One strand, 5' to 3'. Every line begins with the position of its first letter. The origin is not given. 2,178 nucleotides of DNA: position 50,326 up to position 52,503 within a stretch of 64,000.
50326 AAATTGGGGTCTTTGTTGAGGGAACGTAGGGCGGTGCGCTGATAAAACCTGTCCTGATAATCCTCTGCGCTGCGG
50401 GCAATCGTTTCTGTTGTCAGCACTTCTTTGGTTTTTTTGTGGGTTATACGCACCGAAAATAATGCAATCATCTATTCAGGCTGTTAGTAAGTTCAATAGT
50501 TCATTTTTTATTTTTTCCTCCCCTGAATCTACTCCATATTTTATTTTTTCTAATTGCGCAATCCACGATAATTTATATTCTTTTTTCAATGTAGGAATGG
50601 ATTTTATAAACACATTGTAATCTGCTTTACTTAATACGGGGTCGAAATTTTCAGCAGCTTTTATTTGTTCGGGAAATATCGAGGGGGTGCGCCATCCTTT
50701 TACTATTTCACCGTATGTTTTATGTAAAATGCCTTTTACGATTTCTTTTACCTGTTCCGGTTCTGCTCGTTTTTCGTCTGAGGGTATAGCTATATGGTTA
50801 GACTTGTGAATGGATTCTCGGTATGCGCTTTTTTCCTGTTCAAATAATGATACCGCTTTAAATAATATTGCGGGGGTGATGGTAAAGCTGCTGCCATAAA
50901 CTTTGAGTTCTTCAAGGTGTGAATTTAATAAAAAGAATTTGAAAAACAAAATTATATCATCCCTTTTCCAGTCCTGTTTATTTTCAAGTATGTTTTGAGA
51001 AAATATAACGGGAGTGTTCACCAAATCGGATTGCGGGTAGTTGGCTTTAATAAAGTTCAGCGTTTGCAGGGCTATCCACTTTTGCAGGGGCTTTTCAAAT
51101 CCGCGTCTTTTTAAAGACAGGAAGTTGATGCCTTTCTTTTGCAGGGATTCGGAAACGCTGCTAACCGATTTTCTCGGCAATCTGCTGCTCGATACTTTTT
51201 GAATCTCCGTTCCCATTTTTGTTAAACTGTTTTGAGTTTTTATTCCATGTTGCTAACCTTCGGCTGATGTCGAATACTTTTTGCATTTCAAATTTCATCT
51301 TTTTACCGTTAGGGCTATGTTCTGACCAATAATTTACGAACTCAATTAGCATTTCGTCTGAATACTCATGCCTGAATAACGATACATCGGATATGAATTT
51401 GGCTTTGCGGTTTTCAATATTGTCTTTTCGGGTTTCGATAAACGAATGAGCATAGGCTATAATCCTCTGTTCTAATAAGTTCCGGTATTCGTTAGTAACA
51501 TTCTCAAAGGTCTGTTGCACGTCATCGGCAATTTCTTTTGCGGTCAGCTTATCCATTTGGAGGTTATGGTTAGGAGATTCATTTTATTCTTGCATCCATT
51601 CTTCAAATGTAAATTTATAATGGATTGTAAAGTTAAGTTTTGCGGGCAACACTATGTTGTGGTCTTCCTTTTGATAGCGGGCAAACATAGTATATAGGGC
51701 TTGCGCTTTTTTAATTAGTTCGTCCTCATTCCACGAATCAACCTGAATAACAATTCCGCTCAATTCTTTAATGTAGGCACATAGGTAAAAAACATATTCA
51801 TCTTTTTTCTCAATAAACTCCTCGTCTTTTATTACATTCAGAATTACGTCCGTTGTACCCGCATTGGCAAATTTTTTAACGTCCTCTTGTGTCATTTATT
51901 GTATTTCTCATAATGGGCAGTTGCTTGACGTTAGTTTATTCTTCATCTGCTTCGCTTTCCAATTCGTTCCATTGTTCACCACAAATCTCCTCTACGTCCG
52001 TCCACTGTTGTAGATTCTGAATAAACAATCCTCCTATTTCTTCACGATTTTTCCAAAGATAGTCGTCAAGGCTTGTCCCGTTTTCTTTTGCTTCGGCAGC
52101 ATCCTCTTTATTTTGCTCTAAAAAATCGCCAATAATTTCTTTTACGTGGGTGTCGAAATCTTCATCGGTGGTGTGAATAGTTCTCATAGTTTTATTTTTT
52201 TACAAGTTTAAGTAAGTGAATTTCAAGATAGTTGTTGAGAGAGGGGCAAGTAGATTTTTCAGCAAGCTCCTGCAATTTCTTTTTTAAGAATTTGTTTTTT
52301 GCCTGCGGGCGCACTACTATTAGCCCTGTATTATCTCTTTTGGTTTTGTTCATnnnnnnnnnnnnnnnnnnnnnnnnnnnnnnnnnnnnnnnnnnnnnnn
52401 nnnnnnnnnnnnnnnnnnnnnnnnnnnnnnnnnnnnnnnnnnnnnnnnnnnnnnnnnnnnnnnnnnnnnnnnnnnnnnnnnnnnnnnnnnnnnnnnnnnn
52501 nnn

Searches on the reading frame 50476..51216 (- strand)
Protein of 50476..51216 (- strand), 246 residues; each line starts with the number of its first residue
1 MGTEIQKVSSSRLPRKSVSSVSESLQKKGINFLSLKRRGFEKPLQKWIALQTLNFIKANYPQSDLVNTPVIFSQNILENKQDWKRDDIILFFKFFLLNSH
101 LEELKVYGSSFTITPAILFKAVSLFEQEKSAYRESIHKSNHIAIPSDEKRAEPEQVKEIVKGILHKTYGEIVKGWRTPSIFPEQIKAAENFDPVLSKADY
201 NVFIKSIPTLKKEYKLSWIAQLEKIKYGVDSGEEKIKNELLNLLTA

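Call 10: search_protein_families(library=pfam, proteins=[window:50476-51216:-], max_evalue=0.1)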
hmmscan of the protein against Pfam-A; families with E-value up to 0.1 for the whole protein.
window:50476-51216:- (246 aa): 0 families

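Call 11: search_protein_families(library=phrogs, proteins=[window:50476-51216:-], max_evalue=0.01)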
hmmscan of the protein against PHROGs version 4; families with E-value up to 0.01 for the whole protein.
window:50476-51216:- (246 aa): 0 families

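Call 22: find_related_loci(query=window:50476-51216:-, collection=viral_contigs, flank=6000)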
Query window:50476-51216:- (246 aa) in viral_contigs; peptide patterns used: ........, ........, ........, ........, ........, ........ (x = any residue, [..] = any of these).
22 stretches matched a pattern, but none encodes a relative of the query by tblastn (E <= 1e-3).

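Call 24: find_homologous_proteins(query=window:50476-51216:-)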
Query window:50476-51216:- (246 aa): 2 proteins with E <= 0.001 among 612 candidates.
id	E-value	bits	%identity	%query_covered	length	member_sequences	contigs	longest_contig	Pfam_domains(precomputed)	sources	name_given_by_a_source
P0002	2.6e-147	506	100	95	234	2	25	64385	-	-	-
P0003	1.7e-66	242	60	84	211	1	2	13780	-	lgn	-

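Call 25: find_encoding_contigs(protein=P0003, flank=10000, max_places=10)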
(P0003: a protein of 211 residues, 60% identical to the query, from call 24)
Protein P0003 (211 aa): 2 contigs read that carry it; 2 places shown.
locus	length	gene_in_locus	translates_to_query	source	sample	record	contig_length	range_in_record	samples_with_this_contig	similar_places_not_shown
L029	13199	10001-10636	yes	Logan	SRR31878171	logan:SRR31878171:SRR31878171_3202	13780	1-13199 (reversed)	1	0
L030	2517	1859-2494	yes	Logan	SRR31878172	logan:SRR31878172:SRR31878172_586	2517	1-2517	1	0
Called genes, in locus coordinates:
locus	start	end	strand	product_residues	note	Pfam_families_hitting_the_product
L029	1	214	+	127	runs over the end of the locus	-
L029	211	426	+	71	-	-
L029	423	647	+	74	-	-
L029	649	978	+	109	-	-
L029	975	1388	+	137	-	-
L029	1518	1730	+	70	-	-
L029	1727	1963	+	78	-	-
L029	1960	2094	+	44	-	-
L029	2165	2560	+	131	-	-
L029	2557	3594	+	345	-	-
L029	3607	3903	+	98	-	-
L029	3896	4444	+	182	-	-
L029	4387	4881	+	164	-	-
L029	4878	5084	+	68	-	-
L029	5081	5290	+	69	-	-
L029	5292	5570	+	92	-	-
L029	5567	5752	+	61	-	-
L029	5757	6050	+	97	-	-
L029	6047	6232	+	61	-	-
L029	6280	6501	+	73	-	-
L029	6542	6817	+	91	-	-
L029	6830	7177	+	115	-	-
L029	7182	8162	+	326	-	-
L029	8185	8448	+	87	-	-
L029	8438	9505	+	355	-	-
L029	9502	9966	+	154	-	-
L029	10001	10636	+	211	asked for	-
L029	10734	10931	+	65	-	-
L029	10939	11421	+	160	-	-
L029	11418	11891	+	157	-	PF07799:DUF1643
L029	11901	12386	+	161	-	PF06356:DUF1064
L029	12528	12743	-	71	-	-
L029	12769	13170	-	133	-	-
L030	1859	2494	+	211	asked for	-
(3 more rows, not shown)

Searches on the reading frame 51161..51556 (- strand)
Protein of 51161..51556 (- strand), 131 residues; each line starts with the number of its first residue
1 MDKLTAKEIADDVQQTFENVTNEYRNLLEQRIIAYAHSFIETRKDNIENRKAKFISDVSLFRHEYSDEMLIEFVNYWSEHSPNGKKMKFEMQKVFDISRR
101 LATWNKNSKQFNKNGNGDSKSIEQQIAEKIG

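Call 10: search_protein_families(library=pfam, proteins=[window:51161-51556:-], max_evalue=0.1)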
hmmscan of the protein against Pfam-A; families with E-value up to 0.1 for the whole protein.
window:51161-51556:- (131 aa): 1 family
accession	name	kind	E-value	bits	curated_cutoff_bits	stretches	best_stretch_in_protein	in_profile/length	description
PF09036.15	Bcr-Abl_Oligo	-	0.089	13.2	23.1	0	70-114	2-46/73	Bcr-Abl oncoprotein oligomerisation domain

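Call 11: search_protein_families(library=phrogs, proteins=[window:51161-51556:-], max_evalue=0.01)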
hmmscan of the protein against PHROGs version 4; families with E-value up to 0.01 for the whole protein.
window:51161-51556:- (131 aa): 1 family
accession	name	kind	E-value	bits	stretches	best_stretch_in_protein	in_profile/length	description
phrog_19415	-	unknown function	3.4e-19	70.7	1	40-116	134-210/224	-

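Call 13: find_related_loci(query=window:51161-51556:-, collection=viral_contigs, flank=6000)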
Query window:51161-51556:- (131 aa) in viral_contigs; peptide patterns used: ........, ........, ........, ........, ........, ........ (x = any residue, [..] = any of these).
44 stretches matched a pattern; 27 encode a relative of the query (tblastn E <= 1e-3); 27 distinct loci.
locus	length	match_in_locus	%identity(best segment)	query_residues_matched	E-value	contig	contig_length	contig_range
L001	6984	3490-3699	57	48-117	9e-23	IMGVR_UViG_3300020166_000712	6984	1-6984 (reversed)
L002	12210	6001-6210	56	48-117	6e-22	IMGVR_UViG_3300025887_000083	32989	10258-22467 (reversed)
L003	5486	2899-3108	56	48-117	6e-22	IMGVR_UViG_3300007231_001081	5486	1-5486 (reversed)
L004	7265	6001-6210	56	48-117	6e-22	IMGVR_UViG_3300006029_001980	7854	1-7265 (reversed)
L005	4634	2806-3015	54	48-117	2e-21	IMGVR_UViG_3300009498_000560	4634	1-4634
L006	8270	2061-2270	54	48-117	2e-21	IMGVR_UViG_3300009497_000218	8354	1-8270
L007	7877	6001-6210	54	48-117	2e-21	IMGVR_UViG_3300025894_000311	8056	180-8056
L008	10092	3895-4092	58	52-117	9e-21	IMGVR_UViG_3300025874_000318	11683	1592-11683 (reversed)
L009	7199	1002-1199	58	52-117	9e-21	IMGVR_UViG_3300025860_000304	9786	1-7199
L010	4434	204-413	56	47-117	1e-19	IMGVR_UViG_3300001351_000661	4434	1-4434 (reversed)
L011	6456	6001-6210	56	47-117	2e-19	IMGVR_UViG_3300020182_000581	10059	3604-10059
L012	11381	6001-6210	56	47-117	2e-19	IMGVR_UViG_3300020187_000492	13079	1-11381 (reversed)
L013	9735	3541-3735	55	48-112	4e-19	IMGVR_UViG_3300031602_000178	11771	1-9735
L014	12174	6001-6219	52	60-130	4e-19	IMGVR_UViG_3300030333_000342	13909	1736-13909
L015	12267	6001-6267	38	30-121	2e-17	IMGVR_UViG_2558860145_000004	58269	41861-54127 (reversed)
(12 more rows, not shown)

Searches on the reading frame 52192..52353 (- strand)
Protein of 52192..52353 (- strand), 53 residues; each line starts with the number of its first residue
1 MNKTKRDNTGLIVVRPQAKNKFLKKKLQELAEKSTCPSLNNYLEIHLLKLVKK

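Call 29: find_encoding_contigs(protein=window:52192-52353:-, flank=3000, max_places=10)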
Protein window:52192-52353:- (53 aa): 24 contigs read that carry it; 2 places shown.
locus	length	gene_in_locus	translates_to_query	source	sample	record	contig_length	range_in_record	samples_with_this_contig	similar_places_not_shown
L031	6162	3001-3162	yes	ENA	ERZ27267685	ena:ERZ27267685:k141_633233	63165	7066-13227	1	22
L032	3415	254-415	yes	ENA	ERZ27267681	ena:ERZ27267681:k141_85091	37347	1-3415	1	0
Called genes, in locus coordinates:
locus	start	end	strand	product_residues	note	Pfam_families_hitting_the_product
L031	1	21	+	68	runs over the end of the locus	-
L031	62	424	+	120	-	-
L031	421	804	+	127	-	-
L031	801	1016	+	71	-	-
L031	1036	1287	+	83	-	-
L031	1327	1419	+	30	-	-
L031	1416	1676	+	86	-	-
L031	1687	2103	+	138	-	-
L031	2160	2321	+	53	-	-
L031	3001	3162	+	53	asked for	-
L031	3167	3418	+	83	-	-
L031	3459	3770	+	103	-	-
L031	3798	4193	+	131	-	-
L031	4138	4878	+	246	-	-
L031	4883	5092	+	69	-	-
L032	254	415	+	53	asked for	-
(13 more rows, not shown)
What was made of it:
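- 52192..52353 (-): 53-aa RHH-like gene heading the downstream minus-strand operon. Called on public contigs (call 29).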

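Call 38: list_cluster_members(proteins=[window:52192-52353:-, window:53033-53194:-, window:53251-53667:-, window:51936-52187:-, window:51584-51895:-, window:53678-53938:-])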
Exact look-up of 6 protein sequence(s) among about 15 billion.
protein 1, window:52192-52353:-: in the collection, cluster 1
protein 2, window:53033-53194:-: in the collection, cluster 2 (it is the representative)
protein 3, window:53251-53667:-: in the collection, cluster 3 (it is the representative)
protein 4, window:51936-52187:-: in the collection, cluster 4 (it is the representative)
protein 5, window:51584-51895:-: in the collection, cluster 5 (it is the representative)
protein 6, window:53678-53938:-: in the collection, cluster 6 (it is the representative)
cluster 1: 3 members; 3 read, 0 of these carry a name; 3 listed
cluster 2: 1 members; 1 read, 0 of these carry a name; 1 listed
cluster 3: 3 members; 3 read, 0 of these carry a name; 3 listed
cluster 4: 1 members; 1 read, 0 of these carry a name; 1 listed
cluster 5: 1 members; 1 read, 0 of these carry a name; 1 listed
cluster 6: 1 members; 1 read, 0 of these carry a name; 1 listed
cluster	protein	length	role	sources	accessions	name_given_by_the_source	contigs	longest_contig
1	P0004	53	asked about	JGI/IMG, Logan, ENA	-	-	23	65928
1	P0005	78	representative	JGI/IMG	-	-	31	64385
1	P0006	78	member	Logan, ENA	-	-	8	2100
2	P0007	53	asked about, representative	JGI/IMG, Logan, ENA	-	-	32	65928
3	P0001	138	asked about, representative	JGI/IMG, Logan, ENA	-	-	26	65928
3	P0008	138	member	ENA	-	-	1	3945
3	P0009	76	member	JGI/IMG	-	-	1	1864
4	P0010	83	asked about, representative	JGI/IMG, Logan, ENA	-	-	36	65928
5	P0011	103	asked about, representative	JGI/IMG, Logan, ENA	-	-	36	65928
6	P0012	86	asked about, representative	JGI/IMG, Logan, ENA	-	-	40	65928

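Call 39: find_encoding_contigs(protein=P0008, flank=4000)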
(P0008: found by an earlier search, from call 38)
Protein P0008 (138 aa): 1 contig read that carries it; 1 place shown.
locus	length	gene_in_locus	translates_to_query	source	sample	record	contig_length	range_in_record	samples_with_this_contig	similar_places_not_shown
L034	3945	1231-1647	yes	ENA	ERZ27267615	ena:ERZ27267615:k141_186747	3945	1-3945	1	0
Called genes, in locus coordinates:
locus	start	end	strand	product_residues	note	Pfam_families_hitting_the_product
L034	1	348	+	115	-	?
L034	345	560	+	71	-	-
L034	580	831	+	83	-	-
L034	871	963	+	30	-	-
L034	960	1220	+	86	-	-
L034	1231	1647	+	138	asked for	-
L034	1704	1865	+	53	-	-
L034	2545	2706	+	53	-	-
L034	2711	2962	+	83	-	-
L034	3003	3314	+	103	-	-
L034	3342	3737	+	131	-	-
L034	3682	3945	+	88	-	?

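Call 40: find_encoding_contigs(protein=P0006, flank=4000)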
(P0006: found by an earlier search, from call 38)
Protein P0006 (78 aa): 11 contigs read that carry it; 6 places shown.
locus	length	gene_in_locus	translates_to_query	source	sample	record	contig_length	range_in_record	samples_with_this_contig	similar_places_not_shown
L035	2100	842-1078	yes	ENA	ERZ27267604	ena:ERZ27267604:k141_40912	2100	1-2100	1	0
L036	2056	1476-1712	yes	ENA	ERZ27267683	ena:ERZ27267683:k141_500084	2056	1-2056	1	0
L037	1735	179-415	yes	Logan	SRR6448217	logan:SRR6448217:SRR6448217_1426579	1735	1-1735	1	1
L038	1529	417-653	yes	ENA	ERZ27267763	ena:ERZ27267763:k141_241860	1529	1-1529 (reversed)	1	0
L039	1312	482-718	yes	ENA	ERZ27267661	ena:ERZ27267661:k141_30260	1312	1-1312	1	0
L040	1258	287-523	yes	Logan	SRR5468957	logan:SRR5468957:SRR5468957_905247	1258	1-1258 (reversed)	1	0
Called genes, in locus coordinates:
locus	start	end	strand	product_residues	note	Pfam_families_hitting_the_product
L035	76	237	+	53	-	-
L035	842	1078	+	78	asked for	-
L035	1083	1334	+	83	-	-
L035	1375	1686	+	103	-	-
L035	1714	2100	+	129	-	?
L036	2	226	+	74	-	?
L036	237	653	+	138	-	-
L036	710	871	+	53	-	-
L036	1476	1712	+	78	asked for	-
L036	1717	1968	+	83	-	-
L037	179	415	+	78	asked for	-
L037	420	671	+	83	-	-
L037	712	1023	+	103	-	-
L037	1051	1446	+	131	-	-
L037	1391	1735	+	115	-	?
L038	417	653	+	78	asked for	-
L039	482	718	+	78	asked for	-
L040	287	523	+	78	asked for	-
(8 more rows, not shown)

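Call 42: find_encoding_contigs(protein=P0005, flank=3000, max_places=10)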
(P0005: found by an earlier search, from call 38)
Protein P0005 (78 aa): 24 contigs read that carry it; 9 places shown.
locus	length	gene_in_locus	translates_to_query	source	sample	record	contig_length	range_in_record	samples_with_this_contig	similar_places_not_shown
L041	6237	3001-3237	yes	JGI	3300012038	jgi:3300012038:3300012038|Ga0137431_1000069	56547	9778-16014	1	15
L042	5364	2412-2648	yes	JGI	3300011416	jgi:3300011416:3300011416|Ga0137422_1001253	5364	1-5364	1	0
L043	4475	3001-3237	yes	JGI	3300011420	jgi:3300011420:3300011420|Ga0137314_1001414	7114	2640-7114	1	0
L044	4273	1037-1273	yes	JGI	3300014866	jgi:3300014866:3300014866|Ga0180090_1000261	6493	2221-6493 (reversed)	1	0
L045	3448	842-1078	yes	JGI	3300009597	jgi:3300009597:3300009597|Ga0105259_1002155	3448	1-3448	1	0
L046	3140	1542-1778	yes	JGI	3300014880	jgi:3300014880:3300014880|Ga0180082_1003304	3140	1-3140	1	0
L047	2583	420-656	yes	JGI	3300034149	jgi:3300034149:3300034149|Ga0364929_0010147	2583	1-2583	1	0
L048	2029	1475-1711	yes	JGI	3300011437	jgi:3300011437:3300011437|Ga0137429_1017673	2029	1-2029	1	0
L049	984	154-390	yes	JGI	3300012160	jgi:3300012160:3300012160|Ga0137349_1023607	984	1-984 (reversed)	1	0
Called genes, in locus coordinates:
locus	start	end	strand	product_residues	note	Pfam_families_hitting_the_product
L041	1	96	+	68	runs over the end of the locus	-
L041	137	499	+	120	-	-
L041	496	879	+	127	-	-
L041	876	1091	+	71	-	-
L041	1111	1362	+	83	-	-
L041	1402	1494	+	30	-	-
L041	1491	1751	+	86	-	-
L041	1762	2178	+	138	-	-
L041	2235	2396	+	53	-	-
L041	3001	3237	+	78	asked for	-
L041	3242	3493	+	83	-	-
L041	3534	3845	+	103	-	-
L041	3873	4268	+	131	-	-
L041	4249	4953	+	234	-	-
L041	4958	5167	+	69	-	-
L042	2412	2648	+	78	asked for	-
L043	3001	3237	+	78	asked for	-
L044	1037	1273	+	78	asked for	-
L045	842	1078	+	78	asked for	-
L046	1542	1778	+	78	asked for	-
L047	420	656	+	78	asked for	-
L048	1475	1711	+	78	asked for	-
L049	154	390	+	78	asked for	-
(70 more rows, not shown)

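Call 61: search_solved_structures(query=window:52192-52353:-, max_evalue=1)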
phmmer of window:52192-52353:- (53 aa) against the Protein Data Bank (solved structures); distinct sequences matched with E-value up to 1: 2.
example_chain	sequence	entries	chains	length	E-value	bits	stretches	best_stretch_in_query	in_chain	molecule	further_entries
5wlc_SQ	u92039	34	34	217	0.12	16.2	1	1-44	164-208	Fcf2 | rRNA-processing protein FCF2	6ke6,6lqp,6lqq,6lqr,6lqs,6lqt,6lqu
7suk_SQ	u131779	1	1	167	0.43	14.5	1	1-43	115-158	rRNA-processing protein FCF2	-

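Call 62: search_protein_families(library=ncbifam, proteins=[window:52192-52353:-], max_evalue=1)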
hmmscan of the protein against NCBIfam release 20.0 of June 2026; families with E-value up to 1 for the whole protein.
window:52192-52353:- (53 aa): 0 families

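Call 71: predict_structure(protein=window:52192-52353:-)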
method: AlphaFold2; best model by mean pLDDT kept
length: 53 residues; sequences in the alignment: 1
mean_pLDDT: 70.0   pTM: 0.38
mean pLDDT of the five models: 70.0, 66.6, 63.3, 62.5, 61.1
residues with pLDDT >= 90: 0; 70-90: 29; 50-70: 22; < 50: 2
segments of 3 or more residues with pLDDT < 50: none
pLDDT, mean of each block of 10 residues (from residue 1): 59 58 80 80 76 60
secondary structure, 60 per line:
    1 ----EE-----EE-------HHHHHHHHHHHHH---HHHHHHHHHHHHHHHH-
elements in order: H21-33 H37-52
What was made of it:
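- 52192..52353 (-): The AF2 model shows strand-helix-helix at pLDDT 70 (call 71).
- On Ribbon-helix-helix regulator (the 53-aa gene 52192-52353): AF2 gives strand-helix-helix at pLDDT 70 (call 71).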

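Call 77: fold_search(model_id=the predicted structure, library=pdb)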
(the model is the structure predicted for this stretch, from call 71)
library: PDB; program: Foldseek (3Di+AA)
matches with E <= 10: 17; with E <= 0.001: 0
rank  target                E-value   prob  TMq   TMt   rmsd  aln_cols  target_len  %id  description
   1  8ibh                  3.2e+00  0.47  0.52  0.38   1.2        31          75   32  Cep57 C-terminal domain (released 2024-02-14)
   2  5ymr_A                5.4e+00  0.23  0.47  0.04   1.6        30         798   33  The Crystal Structure of IseG (released 2019-03-20)
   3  3vz6                  6.2e+00  0.28  0.47  0.14   0.9        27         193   18  Crystal Structure Analysis of the Mini-chaperonines, variant with Gly 184 replaced with Ile and Leu 185 replaced Val and (released 2013-11-13)
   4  1fya                  6.2e+00  0.25  0.46  0.14   1.0        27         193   18  CRYSTAL STRUCTURE OF THE HEXA-SUBSTITUTED MUTANT OF THE MOLECULAR CHAPERONIN GROEL APICAL DOMAIN (released 2000-11-22)
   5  3rtk_B                6.7e+00  0.28  0.51  0.07   1.1        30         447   20  Crystal structure of Cpn60.2 from Mycobacterium tuberculosis at 2.8A (released 2011-08-10)
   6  3osx                  6.7e+00  0.23  0.46  0.14   1.0        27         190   22  Crystal Structure of Apical Domain of Insecticidal GroEL from Xenorhapdus nematophila (released 2011-10-05)
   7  8gjg_A                7.6e+00  0.25  0.50  0.17   1.0        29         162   28  De novo design of high-affinity protein binders to bioactive helical peptides (released 2024-01-10)
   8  5cdk                  7.6e+00  0.23  0.49  0.16   1.1        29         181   14  Apical domain of chloroplast chaperonin 60b1 (released 2016-07-13)
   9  3vz8_A                7.6e+00  0.21  0.52  0.16   1.2        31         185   16  Crystal Structure Analysis of the Mini-chaperonin variant with Leu 185, Val 186, Pro 187, Arg 188 and Ser 190 replaced (released 2013-11-13)
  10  8id1                  8.7e+00  0.15  0.47  0.04   1.6        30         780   27  Crystal structure of N-Methyl-cis-4-hydroxy-L-proline dehydratase in Intestinibacter bartlettii (released 2024-03-27)
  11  1la1                  9.3e+00  0.20  0.47  0.14   0.9        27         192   18  Gro-EL Fragment (Apical Domain) Comprising Residues 188-379 (released 2002-04-03)
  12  9mlu_C                9.3e+00  0.05  0.36  0.29   6.3        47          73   19  FbaA with Factor H 6-7 domain (released 2026-02-04)
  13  1sjp_A                9.9e+00  0.20  0.50  0.06   1.0        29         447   21  Mycobacterium tuberculosis Chaperonin60.2 (released 2004-12-07)
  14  3vz7                  9.9e+00  0.16  0.46  0.14   1.1        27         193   18  Crystal Structure Analysis of the mini-chaperonin variant with Pro 187 Gly (released 2013-11-13)
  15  5da8_H                9.9e+00  0.16  0.47  0.05   1.0        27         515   26  Crystal structure of chaperonin GroEL from (released 2015-10-14)
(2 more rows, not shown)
